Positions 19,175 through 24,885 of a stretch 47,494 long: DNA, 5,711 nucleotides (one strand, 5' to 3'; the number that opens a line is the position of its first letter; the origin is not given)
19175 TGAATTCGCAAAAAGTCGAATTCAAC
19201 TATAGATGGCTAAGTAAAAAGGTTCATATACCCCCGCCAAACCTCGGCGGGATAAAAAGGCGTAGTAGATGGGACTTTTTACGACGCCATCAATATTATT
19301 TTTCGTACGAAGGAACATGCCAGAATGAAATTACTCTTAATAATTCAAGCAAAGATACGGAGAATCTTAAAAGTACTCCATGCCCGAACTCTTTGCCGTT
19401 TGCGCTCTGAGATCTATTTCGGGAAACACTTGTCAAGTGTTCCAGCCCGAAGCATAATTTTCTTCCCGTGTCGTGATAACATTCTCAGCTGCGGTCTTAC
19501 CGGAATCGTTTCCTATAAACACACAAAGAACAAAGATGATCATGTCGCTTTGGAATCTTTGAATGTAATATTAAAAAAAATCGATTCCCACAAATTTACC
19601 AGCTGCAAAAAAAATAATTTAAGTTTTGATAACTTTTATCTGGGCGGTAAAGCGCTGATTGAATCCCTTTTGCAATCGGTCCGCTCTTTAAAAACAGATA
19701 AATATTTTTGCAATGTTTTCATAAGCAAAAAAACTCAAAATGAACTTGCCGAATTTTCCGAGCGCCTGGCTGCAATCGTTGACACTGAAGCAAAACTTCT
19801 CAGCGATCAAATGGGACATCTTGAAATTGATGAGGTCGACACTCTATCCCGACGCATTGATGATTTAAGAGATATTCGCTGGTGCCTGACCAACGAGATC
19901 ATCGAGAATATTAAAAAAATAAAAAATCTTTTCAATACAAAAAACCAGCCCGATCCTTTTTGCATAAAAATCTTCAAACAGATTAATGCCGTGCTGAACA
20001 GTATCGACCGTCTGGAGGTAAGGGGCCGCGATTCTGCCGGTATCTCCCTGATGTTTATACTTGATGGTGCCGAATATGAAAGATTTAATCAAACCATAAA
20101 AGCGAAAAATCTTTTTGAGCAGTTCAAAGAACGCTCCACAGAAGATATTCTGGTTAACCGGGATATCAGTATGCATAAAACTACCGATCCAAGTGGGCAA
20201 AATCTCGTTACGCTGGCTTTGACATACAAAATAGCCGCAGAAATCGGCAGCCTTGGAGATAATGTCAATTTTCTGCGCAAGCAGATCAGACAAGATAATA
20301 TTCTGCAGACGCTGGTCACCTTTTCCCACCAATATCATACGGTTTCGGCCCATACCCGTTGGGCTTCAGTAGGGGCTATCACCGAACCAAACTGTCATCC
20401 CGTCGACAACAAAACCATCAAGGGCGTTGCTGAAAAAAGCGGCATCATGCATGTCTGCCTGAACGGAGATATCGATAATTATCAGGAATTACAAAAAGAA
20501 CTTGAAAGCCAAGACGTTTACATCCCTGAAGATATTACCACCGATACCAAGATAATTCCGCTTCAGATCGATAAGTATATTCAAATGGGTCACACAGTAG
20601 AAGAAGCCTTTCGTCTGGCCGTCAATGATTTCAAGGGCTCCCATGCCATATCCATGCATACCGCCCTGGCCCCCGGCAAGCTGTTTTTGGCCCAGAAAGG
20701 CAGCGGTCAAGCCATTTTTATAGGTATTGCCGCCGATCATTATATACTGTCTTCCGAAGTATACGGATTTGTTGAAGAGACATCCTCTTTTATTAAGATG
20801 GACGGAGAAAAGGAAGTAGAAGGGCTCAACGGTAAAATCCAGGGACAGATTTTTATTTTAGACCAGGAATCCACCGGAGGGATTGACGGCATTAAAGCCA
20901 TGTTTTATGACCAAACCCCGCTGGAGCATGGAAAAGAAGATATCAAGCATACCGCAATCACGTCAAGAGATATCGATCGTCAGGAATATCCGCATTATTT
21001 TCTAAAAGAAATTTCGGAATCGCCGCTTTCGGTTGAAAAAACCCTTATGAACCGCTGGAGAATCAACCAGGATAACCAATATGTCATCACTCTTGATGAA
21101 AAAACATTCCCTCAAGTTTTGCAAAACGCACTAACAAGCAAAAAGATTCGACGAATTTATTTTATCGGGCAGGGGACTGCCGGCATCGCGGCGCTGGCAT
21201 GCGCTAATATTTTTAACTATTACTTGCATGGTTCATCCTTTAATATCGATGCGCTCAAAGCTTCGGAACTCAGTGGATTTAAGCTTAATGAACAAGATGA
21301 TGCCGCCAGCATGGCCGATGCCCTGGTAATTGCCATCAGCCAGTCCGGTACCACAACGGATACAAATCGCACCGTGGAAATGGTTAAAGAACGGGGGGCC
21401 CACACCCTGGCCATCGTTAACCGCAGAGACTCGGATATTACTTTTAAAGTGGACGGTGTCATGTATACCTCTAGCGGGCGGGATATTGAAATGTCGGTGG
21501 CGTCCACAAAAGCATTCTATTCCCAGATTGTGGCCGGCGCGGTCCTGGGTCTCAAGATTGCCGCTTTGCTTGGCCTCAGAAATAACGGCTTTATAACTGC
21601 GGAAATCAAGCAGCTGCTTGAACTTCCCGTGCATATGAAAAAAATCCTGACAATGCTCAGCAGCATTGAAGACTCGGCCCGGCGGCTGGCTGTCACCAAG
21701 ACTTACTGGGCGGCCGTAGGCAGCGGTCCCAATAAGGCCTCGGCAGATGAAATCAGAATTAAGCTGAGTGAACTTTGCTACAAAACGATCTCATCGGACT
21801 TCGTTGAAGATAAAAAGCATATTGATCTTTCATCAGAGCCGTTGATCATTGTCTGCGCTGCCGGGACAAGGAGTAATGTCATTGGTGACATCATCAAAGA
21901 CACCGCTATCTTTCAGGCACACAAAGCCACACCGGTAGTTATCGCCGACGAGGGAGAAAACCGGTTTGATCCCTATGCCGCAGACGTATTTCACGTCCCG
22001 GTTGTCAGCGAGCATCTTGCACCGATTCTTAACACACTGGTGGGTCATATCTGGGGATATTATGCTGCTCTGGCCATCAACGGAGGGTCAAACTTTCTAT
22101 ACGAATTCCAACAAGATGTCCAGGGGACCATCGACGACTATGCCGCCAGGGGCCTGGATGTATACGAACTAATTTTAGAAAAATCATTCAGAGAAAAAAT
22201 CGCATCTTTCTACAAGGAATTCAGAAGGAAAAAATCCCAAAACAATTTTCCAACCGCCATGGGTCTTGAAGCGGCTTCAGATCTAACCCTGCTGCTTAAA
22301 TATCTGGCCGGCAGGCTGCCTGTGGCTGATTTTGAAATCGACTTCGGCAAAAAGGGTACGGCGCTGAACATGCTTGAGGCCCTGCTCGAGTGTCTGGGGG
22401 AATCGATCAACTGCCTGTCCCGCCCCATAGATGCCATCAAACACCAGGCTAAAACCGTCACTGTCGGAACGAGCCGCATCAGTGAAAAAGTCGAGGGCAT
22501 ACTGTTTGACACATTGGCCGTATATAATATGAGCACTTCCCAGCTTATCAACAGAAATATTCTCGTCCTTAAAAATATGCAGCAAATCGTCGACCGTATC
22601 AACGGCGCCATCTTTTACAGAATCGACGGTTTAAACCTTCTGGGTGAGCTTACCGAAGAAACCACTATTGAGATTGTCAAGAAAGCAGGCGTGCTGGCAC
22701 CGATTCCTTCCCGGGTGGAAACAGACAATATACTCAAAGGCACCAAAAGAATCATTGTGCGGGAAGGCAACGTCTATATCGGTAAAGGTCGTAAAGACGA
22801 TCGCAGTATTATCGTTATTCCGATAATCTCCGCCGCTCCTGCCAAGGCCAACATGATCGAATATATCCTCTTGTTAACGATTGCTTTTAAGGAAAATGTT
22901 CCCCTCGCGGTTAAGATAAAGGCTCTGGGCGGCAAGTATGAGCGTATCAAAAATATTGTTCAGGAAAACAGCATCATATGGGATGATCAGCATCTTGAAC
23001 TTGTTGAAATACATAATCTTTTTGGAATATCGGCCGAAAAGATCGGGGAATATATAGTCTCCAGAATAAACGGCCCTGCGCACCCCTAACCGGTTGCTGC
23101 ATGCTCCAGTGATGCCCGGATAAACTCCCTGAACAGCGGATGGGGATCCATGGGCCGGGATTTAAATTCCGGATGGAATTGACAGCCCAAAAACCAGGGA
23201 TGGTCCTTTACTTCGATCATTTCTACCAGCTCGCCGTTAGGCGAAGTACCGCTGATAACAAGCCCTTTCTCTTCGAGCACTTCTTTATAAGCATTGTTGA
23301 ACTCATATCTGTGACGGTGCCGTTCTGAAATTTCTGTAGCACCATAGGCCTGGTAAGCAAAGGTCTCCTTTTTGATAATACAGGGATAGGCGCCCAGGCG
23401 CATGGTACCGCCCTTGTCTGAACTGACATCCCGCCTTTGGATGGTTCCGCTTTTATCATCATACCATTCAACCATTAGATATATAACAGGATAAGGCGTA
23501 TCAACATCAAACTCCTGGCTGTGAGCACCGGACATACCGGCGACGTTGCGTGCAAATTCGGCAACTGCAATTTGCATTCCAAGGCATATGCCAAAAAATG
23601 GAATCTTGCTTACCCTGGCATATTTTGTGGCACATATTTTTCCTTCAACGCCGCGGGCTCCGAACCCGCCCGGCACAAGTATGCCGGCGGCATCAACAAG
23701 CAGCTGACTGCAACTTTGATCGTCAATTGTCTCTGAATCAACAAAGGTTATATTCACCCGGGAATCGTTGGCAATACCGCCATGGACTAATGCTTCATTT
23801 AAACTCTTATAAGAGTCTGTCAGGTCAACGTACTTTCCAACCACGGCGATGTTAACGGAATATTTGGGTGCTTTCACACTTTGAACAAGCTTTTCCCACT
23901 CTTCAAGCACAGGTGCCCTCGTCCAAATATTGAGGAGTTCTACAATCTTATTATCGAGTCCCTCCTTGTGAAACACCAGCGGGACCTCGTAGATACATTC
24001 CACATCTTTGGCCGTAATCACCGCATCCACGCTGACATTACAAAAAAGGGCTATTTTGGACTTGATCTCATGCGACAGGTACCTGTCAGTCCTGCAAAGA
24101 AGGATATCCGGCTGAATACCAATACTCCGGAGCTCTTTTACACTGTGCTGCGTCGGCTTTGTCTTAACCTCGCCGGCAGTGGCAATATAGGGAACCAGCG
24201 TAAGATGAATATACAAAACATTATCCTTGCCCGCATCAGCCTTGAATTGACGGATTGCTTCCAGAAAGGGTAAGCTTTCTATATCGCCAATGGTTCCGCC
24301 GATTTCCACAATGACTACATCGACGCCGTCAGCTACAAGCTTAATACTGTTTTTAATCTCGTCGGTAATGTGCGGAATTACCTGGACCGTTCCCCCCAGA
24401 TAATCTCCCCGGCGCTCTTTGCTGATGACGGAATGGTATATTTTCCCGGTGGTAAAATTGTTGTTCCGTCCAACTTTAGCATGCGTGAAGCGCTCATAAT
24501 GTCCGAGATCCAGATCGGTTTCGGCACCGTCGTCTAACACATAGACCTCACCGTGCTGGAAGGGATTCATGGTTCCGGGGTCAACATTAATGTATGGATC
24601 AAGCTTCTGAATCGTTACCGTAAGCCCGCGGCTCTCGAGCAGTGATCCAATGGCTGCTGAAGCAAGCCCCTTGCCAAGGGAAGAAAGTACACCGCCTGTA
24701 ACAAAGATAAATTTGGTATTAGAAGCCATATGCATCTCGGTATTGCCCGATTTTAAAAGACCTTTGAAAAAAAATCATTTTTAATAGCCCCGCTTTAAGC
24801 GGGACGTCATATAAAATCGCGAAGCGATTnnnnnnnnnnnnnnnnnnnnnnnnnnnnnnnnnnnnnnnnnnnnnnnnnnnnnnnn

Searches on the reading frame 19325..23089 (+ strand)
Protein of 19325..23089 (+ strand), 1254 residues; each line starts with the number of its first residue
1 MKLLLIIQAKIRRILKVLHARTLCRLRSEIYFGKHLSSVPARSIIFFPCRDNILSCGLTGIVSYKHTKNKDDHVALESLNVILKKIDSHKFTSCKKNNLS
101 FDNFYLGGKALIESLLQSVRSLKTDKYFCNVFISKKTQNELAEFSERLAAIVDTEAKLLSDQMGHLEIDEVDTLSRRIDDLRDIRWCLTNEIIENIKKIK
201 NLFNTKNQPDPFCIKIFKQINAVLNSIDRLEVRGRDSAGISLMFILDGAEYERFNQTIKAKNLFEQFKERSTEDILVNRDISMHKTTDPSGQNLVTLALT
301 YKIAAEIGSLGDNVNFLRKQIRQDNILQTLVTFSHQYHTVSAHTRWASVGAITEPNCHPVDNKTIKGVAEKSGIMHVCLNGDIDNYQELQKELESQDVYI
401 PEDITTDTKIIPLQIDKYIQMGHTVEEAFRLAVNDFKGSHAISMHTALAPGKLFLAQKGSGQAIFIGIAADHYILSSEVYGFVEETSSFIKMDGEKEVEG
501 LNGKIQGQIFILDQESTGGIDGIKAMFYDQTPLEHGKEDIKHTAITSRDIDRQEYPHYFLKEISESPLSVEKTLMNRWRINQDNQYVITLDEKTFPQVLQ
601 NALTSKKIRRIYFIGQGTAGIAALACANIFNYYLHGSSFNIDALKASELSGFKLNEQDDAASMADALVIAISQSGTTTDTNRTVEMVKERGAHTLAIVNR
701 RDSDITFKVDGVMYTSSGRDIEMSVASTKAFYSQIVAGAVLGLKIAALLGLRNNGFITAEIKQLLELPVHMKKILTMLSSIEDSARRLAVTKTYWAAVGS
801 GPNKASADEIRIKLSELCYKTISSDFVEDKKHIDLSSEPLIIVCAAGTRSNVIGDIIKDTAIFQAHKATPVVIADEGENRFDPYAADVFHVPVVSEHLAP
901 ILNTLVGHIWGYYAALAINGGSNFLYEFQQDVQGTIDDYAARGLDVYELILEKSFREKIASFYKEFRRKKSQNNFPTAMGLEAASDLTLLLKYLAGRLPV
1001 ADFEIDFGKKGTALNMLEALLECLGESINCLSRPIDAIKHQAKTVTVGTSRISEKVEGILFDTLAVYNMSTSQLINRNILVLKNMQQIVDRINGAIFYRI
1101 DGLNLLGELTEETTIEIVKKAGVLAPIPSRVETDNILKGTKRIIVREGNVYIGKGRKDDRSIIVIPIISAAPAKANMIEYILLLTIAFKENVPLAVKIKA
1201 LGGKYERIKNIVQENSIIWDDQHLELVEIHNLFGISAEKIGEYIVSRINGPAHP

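Call 45: search_protein_families(library=pfam, proteins=[window:19325-23089:+], max_evalue=0.0001)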
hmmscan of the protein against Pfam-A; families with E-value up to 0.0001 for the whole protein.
window:19325-23089:+ (1254 aa): 3 families
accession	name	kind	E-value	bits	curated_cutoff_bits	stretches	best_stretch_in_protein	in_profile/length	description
PF01380.27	SIS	-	1.3e-15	57.8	25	1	607-741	4-128/131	SIS domain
PF13522.11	GATase_6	-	1.9e-07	31.6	27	1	339-477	12-129/130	Glutamine amidotransferase domain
PF13537.11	GATase_7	-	1.7e-05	25.2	25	1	371-479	20-118/123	Glutamine amidotransferase domain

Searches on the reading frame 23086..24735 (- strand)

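Call 45: search_protein_families(library=pfam, proteins=[window:23086-24735:-], max_evalue=0.0001)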
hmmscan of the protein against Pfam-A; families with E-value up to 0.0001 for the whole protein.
window:23086-24735:- (549 aa): 3 families
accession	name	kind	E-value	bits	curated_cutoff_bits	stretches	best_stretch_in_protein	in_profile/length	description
PF06418.20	CTP_synth_N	-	3.1e-128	427.2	26.1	1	8-270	1-265/265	CTP synthase N-terminus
PF00117.34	GATase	-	2.5e-41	141.9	22.8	1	305-540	2-189/190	Glutamine amidotransferase class-I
PF07722.19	Peptidase_C26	-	1.2e-06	28.9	20.5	0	454-523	156-219/219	Peptidase C26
